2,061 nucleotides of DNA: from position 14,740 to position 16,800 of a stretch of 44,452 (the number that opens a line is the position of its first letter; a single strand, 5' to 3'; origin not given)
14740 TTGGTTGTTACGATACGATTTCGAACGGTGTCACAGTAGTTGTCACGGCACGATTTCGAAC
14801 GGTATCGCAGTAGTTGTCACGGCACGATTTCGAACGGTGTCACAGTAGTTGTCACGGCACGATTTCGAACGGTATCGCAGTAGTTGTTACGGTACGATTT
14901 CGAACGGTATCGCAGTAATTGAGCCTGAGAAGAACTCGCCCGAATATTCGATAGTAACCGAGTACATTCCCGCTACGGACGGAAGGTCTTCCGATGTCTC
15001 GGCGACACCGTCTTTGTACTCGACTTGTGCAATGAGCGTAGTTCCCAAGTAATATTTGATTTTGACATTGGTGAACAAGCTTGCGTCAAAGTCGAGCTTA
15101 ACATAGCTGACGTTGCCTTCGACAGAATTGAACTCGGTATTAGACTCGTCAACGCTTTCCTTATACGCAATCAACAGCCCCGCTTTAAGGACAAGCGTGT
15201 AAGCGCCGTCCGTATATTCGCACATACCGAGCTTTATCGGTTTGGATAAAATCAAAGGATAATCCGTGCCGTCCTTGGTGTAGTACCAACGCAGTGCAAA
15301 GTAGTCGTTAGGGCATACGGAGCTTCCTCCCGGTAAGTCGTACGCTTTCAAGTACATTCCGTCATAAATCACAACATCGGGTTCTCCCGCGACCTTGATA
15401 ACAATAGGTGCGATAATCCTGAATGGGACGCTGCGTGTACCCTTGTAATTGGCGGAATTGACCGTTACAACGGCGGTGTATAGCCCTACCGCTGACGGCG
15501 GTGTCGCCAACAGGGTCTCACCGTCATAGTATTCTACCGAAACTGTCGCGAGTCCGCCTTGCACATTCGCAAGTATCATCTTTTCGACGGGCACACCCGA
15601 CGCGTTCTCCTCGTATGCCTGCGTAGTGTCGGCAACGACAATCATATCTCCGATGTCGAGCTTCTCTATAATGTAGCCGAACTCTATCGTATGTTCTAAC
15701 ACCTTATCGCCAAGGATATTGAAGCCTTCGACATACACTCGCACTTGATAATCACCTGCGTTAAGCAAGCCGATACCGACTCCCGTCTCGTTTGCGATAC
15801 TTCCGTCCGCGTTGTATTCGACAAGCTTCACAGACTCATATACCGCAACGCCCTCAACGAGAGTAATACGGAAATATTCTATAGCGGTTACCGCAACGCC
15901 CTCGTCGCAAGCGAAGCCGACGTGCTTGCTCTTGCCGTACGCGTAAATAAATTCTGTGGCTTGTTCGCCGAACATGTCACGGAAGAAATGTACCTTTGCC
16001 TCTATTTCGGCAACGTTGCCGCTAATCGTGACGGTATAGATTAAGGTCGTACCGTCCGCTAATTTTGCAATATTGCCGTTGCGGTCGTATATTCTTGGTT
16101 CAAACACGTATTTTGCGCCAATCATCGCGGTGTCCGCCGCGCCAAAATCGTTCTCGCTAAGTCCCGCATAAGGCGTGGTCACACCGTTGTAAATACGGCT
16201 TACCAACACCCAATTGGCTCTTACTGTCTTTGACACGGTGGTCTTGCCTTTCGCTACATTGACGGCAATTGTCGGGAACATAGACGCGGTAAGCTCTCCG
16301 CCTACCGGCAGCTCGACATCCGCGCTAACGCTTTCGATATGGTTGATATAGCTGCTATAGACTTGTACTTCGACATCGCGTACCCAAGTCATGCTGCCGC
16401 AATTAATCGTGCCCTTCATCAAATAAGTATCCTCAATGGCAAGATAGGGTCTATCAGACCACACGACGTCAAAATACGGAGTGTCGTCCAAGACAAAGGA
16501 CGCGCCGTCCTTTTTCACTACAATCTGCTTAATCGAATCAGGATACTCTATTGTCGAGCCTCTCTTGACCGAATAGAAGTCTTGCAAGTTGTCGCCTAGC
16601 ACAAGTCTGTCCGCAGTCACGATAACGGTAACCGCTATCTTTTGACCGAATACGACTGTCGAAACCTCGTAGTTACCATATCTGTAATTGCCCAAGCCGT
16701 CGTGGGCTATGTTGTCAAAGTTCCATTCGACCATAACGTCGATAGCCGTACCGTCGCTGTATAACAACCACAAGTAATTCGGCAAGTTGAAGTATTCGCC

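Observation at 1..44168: Two-gene giant surface-protein locus (>14,600 codons) apparently driven by one promoter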

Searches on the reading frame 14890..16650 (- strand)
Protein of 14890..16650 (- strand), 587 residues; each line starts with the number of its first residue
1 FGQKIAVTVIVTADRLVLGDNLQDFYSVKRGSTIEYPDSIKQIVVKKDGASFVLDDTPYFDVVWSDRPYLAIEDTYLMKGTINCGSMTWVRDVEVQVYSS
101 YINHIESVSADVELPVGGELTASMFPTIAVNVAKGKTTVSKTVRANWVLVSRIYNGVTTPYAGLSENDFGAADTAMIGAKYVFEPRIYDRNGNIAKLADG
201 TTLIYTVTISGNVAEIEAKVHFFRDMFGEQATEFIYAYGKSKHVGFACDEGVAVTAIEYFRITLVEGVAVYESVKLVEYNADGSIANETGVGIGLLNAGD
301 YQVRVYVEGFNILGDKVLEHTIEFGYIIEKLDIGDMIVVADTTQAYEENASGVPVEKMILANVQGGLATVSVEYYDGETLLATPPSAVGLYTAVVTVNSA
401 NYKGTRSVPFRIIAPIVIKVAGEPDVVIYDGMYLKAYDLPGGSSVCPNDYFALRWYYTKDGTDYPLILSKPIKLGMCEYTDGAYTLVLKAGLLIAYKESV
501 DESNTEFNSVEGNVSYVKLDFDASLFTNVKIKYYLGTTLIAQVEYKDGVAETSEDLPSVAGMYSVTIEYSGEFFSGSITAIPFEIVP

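Call 106: search_protein_families(library=pfam, proteins=[window:14890-16650:-], max_evalue=1)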
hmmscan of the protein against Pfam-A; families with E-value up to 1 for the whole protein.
window:14890-16650:- (587 aa): 1 family
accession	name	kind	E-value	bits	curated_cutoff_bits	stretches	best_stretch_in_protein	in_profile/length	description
PF18887.5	MBG_3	-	0.00023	21.6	25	1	366-410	27-66/72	MBG domain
